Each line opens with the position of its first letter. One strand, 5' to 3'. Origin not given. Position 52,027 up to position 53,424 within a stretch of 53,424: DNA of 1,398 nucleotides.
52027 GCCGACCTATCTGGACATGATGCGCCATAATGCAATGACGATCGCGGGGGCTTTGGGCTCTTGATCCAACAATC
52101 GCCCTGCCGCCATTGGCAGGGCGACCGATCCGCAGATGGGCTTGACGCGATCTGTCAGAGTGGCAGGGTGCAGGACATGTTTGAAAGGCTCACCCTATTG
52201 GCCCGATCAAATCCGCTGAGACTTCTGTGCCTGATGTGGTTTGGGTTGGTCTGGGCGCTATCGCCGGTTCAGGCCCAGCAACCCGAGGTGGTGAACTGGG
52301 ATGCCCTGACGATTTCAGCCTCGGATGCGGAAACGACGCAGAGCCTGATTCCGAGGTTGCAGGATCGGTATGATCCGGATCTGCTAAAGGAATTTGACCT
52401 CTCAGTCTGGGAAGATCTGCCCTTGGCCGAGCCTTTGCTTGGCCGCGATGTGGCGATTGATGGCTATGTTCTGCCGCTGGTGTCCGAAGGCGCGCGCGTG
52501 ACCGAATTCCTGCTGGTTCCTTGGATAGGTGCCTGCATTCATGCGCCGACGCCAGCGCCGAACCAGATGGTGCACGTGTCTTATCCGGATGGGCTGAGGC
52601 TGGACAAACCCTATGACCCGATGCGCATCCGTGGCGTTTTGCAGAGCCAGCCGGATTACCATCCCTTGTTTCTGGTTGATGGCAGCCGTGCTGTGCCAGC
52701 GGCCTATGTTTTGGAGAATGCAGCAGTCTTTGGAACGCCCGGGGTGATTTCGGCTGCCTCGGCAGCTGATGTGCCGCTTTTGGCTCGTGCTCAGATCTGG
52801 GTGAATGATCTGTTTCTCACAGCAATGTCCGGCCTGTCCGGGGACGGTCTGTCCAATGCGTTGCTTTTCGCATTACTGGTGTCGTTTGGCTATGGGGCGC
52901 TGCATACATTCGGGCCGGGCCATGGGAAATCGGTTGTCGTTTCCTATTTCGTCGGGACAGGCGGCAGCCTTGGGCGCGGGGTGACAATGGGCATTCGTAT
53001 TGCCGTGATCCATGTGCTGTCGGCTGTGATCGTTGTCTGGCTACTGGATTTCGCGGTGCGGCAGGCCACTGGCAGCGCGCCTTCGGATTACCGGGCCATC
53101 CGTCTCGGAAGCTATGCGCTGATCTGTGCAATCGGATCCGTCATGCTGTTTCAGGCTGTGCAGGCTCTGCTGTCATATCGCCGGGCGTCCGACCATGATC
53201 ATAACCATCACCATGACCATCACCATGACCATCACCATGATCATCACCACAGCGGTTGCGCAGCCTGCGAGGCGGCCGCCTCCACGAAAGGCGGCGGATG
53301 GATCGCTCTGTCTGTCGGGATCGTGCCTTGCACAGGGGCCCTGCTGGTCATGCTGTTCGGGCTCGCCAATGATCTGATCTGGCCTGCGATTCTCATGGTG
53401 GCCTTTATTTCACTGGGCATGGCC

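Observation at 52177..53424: Open-ended ORF fuses a DUF3299-like periplasmic domain to a NicO/RcnA-type permease, directly downstream of zur-znuCBA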

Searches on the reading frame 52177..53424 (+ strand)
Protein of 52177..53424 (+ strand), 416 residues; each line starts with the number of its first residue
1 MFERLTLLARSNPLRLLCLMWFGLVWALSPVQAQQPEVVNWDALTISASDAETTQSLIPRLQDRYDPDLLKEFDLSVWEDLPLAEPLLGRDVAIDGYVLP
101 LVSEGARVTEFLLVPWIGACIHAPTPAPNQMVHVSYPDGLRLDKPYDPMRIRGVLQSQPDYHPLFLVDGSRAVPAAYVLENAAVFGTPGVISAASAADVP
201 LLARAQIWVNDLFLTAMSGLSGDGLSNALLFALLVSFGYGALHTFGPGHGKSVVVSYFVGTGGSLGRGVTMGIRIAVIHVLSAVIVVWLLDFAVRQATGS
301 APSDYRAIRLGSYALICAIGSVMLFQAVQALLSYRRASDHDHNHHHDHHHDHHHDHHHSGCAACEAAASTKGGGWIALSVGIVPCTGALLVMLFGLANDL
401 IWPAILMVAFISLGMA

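Call 4: search_protein_families(library=pfam, proteins=[window:52177-53424:+], max_evalue=0.01)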
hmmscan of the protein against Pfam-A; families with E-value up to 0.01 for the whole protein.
window:52177-53424:+ (416 aa): 2 families
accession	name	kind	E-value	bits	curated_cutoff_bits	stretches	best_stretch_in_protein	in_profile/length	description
PF11736.14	DUF3299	-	1.4e-26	93.7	22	1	41-164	1-125/139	Protein of unknown function (DUF3299)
PF03824.22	NicO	-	1.1e-13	51.7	27.7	1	231-357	3-134/287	High-affinity nickel-transport protein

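Call 5: search_protein_families(library=ncbifam, proteins=[window:52177-53424:+], max_evalue=0.01)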
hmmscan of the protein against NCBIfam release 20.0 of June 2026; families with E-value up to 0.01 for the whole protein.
window:52177-53424:+ (416 aa): 1 family
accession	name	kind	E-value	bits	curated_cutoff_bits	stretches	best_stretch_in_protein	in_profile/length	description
NF007454.0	PRK10019.1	subfamily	2.1e-14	53.4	195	1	227-361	12-147/283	nickel/cobalt efflux transporter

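Call 6: find_homologous_proteins(query=window:52177-53424:+, max_evalue=0.00001)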
Query window:52177-53424:+ (416 aa): 1027 proteins with E <= 0.00001 among 8000 candidates; the best 120 are listed.
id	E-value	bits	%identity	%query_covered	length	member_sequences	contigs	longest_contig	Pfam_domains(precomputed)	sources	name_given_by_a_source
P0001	6.8e-264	893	97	100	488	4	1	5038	PF11736.15,PF03824.23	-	-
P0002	5.6e-157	541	61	74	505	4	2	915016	PF11736.15,PF03824.23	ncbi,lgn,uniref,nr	ncbi:HoxN/HupN/NixA family nickel/cobalt transporter [Falsiruegeria mediterranea]|uniref:Nickel/coba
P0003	2.5e-156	539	60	95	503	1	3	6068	PF11736.15,PF03824.23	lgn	-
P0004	6.1e-156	538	58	92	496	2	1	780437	PF11736.15,PF03824.23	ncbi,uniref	ncbi:DUF3299 domain-containing protein [Tropicibacter sp. R16_0]|uniref:HoxN/HupN/NixA family nickel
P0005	6.2e-155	534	62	91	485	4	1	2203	PF11736.15,PF03824.23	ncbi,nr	ncbi:MAG: DUF3299 domain-containing protein [Shimia sp.]|nr:DUF3299 domain-containing protein [Shimi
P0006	4.7e-154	531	62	92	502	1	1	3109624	PF11736.15,PF03824.23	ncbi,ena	-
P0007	1.8e-151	523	55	95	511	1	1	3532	PF11736.15,PF03824.23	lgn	-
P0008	4.2e-148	512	58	99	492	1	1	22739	PF11736.15,PF03824.23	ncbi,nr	ncbi:MAG: DUF3299 domain-containing protein [Rhodobacteraceae bacterium]|nr:DUF3299 domain-containin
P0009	3.3e-146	506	59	98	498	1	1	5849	PF11736.15,PF03824.23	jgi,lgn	-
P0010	6.0e-141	488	57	93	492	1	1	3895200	PF11736.15,PF03824.23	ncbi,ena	-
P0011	4.3e-138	479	56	92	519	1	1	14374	PF11736.15,PF03824.23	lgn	-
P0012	5.1e-135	469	55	92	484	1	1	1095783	PF11736.15,PF03824.23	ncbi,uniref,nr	ncbi:DUF3299 domain-containing protein [Tropicibacter sp. Alg240-R139]|uniref:HoxN/HupN/NixA family 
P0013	3.6e-134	466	62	84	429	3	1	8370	PF11736.15,PF03824.23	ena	-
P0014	2.4e-133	463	53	99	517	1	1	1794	PF11736.15,PF03824.23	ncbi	-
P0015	1.4e-132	461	59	80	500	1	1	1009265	PF11736.15,PF03824.23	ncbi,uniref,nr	ncbi:HoxN/HupN/NixA family nickel/cobalt transporter [Oceanomicrobium pacificus]|uniref:Nickel/cobal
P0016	5.9e-132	459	55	91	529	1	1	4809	PF11736.15,PF03824.23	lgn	-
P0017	1.2e-130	454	55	93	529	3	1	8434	PF11736.15,PF03824.23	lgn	-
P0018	3.3e-129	450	54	93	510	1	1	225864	PF11736.15,PF03824.23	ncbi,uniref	ncbi:DUF3299 domain-containing protein [Lutimaribacter marinistellae]|uniref:DUF3299 domain-containi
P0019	3.5e-129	449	53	93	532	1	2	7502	PF11736.15,PF03824.23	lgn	-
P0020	1.1e-128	448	53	97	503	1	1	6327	PF11736.15,PF03824.23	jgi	-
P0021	1.1e-128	448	55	96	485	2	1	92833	PF11736.15,PF03824.23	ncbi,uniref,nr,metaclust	ncbi:hypothetical protein AVO44_18775 [Ruegeria profundi]|uniref:Nickel/cobalt efflux system n=1 Tax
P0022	1.6e-128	447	57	92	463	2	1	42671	PF11736.15,PF03824.23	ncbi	ncbi:MAG: DUF3299 domain-containing protein [Paracoccaceae bacterium]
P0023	4.2e-128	446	52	92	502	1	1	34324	PF11736.15,PF03824.23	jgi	-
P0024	7.6e-128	445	57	89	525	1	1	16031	PF11736.15,PF03824.23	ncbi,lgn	ncbi:MAG: DUF3299 domain-containing protein [Pseudomonadota bacterium]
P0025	8.4e-128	445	61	81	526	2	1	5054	PF11736.15,PF03824.23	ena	-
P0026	1.1e-127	445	53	96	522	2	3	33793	PF11736.15,PF03824.23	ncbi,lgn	ncbi:MAG: DUF3299 domain-containing protein [Pseudomonadota bacterium]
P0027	1.2e-127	444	58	84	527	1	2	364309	PF11736.15,PF03824.23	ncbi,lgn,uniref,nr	ncbi:DUF3299 domain-containing protein [Ruegeria sp. HKCCSP351]|uniref:HoxN/HupN/NixA family nickel/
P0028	1.6e-127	444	54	94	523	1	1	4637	PF11736.15,PF03824.23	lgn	-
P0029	4.0e-127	443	54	92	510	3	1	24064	PF11736.15,PF03824.23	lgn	-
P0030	4.0e-127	443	54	93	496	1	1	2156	PF11736.15,PF03824.23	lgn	-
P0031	5.0e-127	442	60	84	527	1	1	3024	PF11736.15,PF03824.23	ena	-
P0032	9.0e-127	442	60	79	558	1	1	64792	PF11736.15,PF03824.23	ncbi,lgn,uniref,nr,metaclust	ncbi:DUF3299 domain-containing protein [Rubrimonas cliftonensis]|uniref:ABC-type nickel/cobalt efflu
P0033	3.0e-126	440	62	79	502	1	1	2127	PF11736.15,PF03824.23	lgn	-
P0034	3.3e-126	440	50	100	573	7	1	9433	PF11736.15,PF03824.23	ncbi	-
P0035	3.4e-126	440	59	84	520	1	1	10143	PF11736.15,PF03824.23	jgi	jgi:ABC-type nickel/cobalt efflux system permease component RcnA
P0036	3.4e-126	440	61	81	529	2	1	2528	PF11736.15,PF03824.23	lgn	-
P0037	4.6e-126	439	51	95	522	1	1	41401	PF11736.15,PF03824.23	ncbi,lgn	ncbi:MAG: DUF3299 domain-containing protein [Pseudomonadota bacterium]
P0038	4.9e-126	439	61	79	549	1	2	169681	PF11736.15,PF03824.23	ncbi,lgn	ncbi:MAG: DUF3299 domain-containing protein [Pseudomonadota bacterium]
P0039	1.3e-125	438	56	93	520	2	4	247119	PF11736.15,PF03824.23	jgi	jgi:ABC-type nickel/cobalt efflux system permease component RcnA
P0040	1.7e-125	437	57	85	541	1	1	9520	PF11736.15,PF03824.23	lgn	-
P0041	4.7e-125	436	59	84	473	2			PF11736.15,PF03824.23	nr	nr:DUF3299 domain-containing protein [Stappia taiwanensis]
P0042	5.0e-125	436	53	97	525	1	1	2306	PF11736.15,PF03824.23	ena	-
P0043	7.0e-125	435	52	96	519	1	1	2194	PF11736.15,PF03824.23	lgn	-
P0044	1.7e-124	434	55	84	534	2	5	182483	PF11736.15,PF03824.23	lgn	-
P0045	4.2e-124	433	58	86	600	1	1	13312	PF11736.15,PF03824.23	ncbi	-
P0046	9.1e-122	425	50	97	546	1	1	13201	PF11736.15,PF03824.23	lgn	-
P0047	1.2e-120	421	54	93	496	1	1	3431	PF11736.15,PF03824.23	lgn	-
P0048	1.4e-120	421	59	79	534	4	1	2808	PF11736.15,PF03824.23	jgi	jgi:nickel/cobalt exporter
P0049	2.1e-120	421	50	96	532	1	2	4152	PF11736.15,PF03824.23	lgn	-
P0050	3.2e-120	420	59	81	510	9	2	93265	PF11736.15,PF03824.23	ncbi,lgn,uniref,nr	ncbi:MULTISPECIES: DUF3299 domain-containing protein [unclassified Ruegeria]|uniref:HoxN/HupN/NixA f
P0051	3.3e-120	420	59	79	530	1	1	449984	PF11736.15,PF03824.23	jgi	jgi:nickel/cobalt exporter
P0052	1.7e-119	418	53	96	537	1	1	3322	PF11736.15,PF03824.23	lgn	-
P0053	2.7e-119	417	59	79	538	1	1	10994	PF11736.15,PF03824.23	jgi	-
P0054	2.7e-119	417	56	81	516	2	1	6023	PF11736.15,PF03824.23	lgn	-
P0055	7.8e-119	415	51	88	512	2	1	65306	PF11736.15,PF03824.23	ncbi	ncbi:MAG: DUF3299 domain-containing protein [Pseudomonadota bacterium]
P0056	1.6e-118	414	57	81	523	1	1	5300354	PF11736.15,PF03824.23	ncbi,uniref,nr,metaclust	ncbi:HoxN/HupN/NixA family nickel/cobalt transporter [Roseibium alexandrii]|uniref:ABC-type uncharac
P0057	2.1e-118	414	53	94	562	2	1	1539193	PF11736.15,PF03824.23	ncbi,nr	ncbi:MAG: hypothetical protein C0606_05700 [Hyphomicrobiales bacterium]|nr:MAG: hypothetical protein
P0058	2.3e-118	414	49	97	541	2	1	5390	PF11736.15,PF03824.23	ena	-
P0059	2.4e-118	414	56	79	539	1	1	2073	PF11736.15,PF03824.23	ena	-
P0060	2.9e-118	413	55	85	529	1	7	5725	PF11736.15,PF03824.23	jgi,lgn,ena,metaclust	metaclust:\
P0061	3.2e-118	413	58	79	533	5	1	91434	PF11736.15,PF03824.23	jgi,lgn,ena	-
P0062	5.8e-118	412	55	89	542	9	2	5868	PF11736.15,PF03824.23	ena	-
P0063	2.6e-117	410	54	88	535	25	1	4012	PF11736.15,PF03824.23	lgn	-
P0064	2.7e-117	410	59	79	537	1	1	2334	PF11736.15,PF03824.23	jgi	jgi:ABC-type nickel/cobalt efflux system permease component RcnA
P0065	2.8e-117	410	50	97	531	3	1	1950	PF11736.15,PF03824.23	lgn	-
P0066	3.2e-117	410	55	88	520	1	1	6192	PF11736.15,PF03824.23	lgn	-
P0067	4.3e-117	410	58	79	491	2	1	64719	PF11736.15,PF03824.23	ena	-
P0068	8.4e-117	409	58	79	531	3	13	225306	PF11736.15,PF03824.23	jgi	jgi:nickel/cobalt exporter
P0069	9.5e-117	408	58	79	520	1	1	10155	PF11736.15,PF03824.23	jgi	jgi:nickel/cobalt exporter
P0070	3.9e-116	406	57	79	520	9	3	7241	PF11736.15,PF03824.23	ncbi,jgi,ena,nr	ncbi:MAG TPA: hypothetical protein DDY29_16235 [Rhodobacteraceae bacterium]|jgi:nickel/cobalt export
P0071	4.9e-116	406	57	79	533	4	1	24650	PF11736.15,PF03824.23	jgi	jgi:nickel/cobalt exporter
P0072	6.8e-116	406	52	93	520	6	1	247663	PF11736.15,PF03824.23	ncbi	-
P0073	1.4e-115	405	59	80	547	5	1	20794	PF11736.15,PF03824.23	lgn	-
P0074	1.6e-115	404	46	98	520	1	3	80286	PF11736.15,PF03824.23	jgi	jgi:nickel/cobalt exporter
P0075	2.1e-115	404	57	79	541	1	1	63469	PF11736.15,PF03824.23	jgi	jgi:nickel/cobalt exporter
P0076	2.2e-115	404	57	79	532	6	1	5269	PF11736.15,PF03824.23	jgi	jgi:nickel/cobalt exporter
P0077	4.3e-115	403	55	89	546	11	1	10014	PF11736.15,PF03824.23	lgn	-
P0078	5.8e-115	403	48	97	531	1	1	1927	PF11736.15,PF03824.23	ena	-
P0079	6.1e-115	403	57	79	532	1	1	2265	PF11736.15,PF03824.23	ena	-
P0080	7.8e-115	402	58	84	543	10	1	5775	PF11736.15,PF03824.23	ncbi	-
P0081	1.8e-114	401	58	79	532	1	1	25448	PF11736.15,PF03824.23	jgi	jgi:nickel/cobalt exporter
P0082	2.6e-114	400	57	79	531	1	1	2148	PF11736.15,PF03824.23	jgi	jgi:ABC-type nickel/cobalt efflux system permease component RcnA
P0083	3.4e-114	400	57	79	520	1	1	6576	PF11736.15,PF03824.23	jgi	jgi:nickel/cobalt exporter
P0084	5.4e-114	399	52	84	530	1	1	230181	PF11736.15,PF03824.23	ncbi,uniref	ncbi:DUF3299 domain-containing protein [Lutimaribacter marinistellae]|uniref:DUF3299 domain-containi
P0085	8.5e-114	399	47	100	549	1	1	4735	PF11736.15,PF03824.23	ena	-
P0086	1.0e-113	399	57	79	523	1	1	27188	PF11736.15,PF03824.23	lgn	-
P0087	1.5e-113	398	55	88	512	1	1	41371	PF11736.15,PF03824.23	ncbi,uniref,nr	ncbi:DUF3299 domain-containing protein [Ruegeria sp. WL0004]|uniref:DUF3299 domain-containing protei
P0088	2.2e-113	397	52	90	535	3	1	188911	PF11736.15,PF03824.23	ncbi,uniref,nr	ncbi:HoxN/HupN/NixA family nickel/cobalt transporter [Ruegeria profundi]|uniref:HoxN/HupN/NixA famil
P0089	5.8e-113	396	56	79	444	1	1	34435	PF11736.15,PF03824.23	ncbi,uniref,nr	ncbi:DUF3299 domain-containing protein [uncultured Ruegeria sp.]|uniref:HoxN/HupN/NixA family nickel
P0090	1.2e-112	395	57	79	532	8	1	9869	PF11736.15,PF03824.23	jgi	jgi:nickel/cobalt exporter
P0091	1.9e-112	394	56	79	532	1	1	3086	PF11736.15,PF03824.23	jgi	jgi:nickel/cobalt exporter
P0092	2.4e-112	394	54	81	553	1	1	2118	PF11736.15,PF03824.23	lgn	-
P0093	5.3e-112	393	54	79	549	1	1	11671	PF11736.15,PF03824.23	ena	-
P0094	1.8e-111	391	56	79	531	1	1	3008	PF11736.15,PF03824.23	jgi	jgi:nickel/cobalt exporter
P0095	2.7e-111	391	57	79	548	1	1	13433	PF11736.15,PF03824.23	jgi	jgi:nickel/cobalt exporter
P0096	9.3e-111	389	57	79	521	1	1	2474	PF11736.15,PF03824.23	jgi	jgi:ABC-type nickel/cobalt efflux system permease component RcnA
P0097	2.7e-110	387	55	89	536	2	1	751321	PF11736.15,PF03824.23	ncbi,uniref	ncbi:DUF3299 domain-containing protein [Amaricoccus macauensis]|uniref:HoxN/HupN/NixA family nickel/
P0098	3.4e-110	387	55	79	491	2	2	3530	PF11736.15,PF03824.23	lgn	-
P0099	1.3e-109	385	58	78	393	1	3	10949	PF11736.15,PF03824.23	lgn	-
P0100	1.4e-109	385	55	88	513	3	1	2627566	PF11736.15,PF03824.23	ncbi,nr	ncbi:DUF3299 domain-containing protein [Rhodobacteraceae bacterium SC52]|nr:DUF3299 domain-containin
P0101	2.2e-109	384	51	88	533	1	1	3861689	PF11736.15,PF03824.23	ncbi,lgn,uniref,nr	ncbi:DUF3299 domain-containing protein [Roseobacter ponti]|uniref:DUF3299 domain-containing protein 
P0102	3.9e-109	383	46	96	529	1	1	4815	PF11736.15,PF03824.23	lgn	-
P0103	3.4e-108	380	54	80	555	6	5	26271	PF11736.15,PF03824.23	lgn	-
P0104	5.5e-108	380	51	81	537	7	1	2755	PF11736.15,PF03824.23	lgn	-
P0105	2.9e-107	377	55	79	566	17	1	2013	PF11736.15,PF03824.23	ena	-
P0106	1.7e-106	375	55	81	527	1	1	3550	PF11736.15,PF03824.23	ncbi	-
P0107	2.8e-106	374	50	89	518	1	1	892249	PF11736.15,PF03824.23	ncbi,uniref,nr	ncbi:DUF3299 domain-containing protein [Sulfitobacter sp. D35]|uniref:HoxN/HupN/NixA family nickel/c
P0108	4.4e-106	373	56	79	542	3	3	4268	PF11736.15,PF03824.23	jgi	jgi:nickel/cobalt exporter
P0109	4.6e-106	373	53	80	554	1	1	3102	PF11736.15,PF03824.23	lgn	-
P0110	7.4e-106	373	52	80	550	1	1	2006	PF11736.15,PF03824.23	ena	-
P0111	1.2e-105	372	55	79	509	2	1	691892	PF11736.15,PF03824.23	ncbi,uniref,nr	ncbi:DUF3299 domain-containing protein [Ruegeria sp. THAF57]|uniref:HoxN/HupN/NixA family nickel/cob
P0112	3.3e-105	370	54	80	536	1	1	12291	PF11736.15,PF03824.23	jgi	-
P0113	1.3e-103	365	53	80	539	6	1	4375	PF11736.15,PF03824.23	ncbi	-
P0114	3.1e-103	364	54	80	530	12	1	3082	PF11736.15,PF03824.23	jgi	jgi:ABC-type nickel/cobalt efflux system permease component RcnA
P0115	1.6e-102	362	52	79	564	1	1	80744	PF11736.15,PF03824.23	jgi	jgi:nickel/cobalt exporter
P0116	1.8e-102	361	53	79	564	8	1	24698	PF11736.15,PF03824.23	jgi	jgi:nickel/cobalt exporter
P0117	2.0e-101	358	54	80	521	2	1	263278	PF11736.15,PF03824.23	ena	-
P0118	4.9e-101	357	53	80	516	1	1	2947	PF11736.15,PF03824.23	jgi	-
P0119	6.3e-100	353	49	91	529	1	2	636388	PF11736.15,PF03824.23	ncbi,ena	-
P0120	1.3e-99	352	52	80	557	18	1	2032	PF11736.15,PF03824.23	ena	-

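Call 16: search_solved_structures(query=P0001, max_evalue=1, show_alignments=2)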
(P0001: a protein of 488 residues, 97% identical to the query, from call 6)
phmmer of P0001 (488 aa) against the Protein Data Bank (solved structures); distinct sequences matched with E-value up to 1: 2.
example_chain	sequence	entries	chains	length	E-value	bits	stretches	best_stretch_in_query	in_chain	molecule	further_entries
4hsp_A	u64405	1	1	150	2.6e-15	59.2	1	81-157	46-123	hypothetical protein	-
22of_B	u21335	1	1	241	0.0063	18.3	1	343-471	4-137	Very-long-chain (3R)-3-hydroxyacyl-CoA dehydratase hpo-8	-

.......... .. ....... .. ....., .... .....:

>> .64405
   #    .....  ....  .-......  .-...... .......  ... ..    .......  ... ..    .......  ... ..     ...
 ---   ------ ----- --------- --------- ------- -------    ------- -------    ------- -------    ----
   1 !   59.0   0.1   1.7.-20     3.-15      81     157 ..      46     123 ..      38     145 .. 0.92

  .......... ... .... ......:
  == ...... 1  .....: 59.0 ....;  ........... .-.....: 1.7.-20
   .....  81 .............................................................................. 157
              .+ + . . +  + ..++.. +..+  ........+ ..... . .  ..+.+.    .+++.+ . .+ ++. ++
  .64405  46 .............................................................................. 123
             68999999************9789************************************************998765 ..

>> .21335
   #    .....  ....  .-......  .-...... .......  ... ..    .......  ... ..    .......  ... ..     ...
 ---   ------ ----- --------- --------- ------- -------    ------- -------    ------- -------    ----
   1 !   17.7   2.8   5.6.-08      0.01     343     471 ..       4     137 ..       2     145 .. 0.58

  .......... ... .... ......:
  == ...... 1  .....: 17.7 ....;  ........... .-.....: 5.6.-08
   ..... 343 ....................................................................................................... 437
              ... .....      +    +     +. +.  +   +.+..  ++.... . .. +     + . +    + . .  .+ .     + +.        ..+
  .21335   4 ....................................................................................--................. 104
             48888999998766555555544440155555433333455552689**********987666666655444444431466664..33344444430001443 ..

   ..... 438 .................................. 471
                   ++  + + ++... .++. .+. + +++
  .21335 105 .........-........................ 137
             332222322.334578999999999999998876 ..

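Call 18: find_related_loci(query=A1, collection=genome_contigs, flank=10000)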
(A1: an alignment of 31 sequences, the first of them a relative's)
Query A1 (488 aa) in genome_contigs; peptide patterns used: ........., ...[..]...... (x = any residue, [..] = any of these).
351 stretches matched a pattern; 246 encode a relative of the query (tblastn E <= 1e-3); the best 80 are kept; 80 distinct loci.
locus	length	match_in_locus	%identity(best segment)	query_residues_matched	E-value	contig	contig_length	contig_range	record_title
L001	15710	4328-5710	58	7-465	3e-161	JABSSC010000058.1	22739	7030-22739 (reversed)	MAG: Rhodobacteraceae bacterium isolate DT_102 DT-Rhodobacteraceae-3_scaffold_59, whole genome shotgun sequence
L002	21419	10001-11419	58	33-487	1e-159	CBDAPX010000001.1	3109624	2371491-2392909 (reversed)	MAG: Paracoccaceae bacterium isolate 350b2efe-0a6b-4517-9abd-7d936c5c7035 genome assembly, contig: contig_1, whole genom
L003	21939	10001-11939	54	31-464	7e-154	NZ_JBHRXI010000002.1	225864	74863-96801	Lutimaribacter marinistellae strain KCTC 42911 velvet_auto_105_2, whole genome shotgun sequence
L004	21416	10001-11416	55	16-473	2e-153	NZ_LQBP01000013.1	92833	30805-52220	Ruegeria profundi strain ZGT108 ZB100012, whole genome shotgun sequence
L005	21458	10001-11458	53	16-470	1e-150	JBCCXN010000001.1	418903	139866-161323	MAG: Pseudomonadota bacterium isolate P01_F01_bin.127 k141_1339458_length_418903_cov_127.9246, whole genome shotgun sequ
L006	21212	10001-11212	59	66-463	7e-150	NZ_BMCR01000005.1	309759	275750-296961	Stappia taiwanensis strain CCM 7757 sequence05, whole genome shotgun sequence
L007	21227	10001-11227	61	66-463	6e-150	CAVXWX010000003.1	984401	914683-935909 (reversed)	MAG: uncultured Alphaproteobacteria bacterium isolate MFD03804.bin.2.157 genome assembly, contig: contig_17348, whole ge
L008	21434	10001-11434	56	3-482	1e-149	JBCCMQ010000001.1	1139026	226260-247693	MAG: Pseudomonadota bacterium isolate P01_C01_bin.58 k141_1048942_length_1139026_cov_74.7690, whole genome shotgun seque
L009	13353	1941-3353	54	35-467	1e-148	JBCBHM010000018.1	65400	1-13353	MAG: Pseudomonadota bacterium isolate J06616_9 NODE_64_length_65400_cov_25.781621, whole genome shotgun sequence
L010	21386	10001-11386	54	32-485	2e-147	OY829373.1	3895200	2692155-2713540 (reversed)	MAG: Roseovarius sp. isolate 5feec38b-5f82-4ed8-8052-780a91722f7f genome assembly, chromosome: 1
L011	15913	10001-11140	61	87-462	4e-144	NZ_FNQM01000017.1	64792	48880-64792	Rubrimonas cliftonensis strain DSM 15345, whole genome shotgun sequence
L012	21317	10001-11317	55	28-462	5e-142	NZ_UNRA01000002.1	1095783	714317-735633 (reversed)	Tropicibacter sp. Alg240-R139, whole genome shotgun sequence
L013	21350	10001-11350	55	19-462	5e-142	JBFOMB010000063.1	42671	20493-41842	MAG: Paracoccaceae bacterium isolate E16Bin-6-3 c_000000000063, whole genome shotgun sequence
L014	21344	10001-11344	49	50-486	9e-141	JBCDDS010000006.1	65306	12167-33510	MAG: Pseudomonadota bacterium isolate P01_G01_bin.46 k141_1206717_length_65306_cov_89.6550, whole genome shotgun sequenc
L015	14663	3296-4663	55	31-484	4e-140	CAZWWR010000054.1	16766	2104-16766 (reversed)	MAG TPA_asm: uncultured Jannaschia sp. isolate SRP063590_co1_9 genome assembly, contig: NODE_3441_length_16766_cov_22.67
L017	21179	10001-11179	59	68-462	2e-138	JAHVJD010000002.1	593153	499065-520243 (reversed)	Nocardioides marinus strain DP1N28-1 DP1N28-1_ctg002, whole genome shotgun sequence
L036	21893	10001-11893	52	87-472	3e-118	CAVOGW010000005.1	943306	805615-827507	MAG: uncultured Planctomycetales bacterium isolate MFD09779.bin.2.170 genome assembly, contig: contig_2628, whole genome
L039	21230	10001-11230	52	85-472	2e-115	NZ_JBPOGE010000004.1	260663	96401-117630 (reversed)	MAG: Rubritalea sp. isolate MAG_21 MAG_21_4, whole genome shotgun sequence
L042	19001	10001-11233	47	85-487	1e-105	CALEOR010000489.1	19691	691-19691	MAG TPA_asm: uncultured Verrucomicrobiales bacterium isolate SRR3933180_bin.43_CONCOCT_v1.1_MAG genome assembly, contig:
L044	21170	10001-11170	51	85-470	3e-105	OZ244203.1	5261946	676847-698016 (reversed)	MAG: Verrucomicrobiales bacterium isolate 0a7515ed-921a-4ef6-b6cb-b64e047d317c genome assembly, chromosome: 1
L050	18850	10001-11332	46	42-463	1e-107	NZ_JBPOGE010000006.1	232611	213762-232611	MAG: Rubritalea sp. isolate MAG_21 MAG_21_6, whole genome shotgun sequence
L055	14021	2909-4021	48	84-464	1e-88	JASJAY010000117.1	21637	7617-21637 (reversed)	MAG: Planctomycetota bacterium isolate MO_035.B4 MO_035.c_1128, whole genome shotgun sequence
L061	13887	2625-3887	41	87-462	8e-86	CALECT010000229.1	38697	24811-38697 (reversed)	MAG: uncultured Pseudanabaenaceae cyanobacterium isolate R2_Bin_Bin_165_1 genome assembly, contig: c_000002635554, whole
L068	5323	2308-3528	39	87-462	2e-82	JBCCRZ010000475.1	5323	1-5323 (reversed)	MAG: Cyanobacteria bacterium P01_D01_bin.44 k141_2815618_length_5323_cov_86.0000, whole genome shotgun sequence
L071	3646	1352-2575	39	87-463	2e-82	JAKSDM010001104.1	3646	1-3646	MAG: Pseudanabaenales cyanobacterium isolate MAG.87 k141_9809796, whole genome shotgun sequence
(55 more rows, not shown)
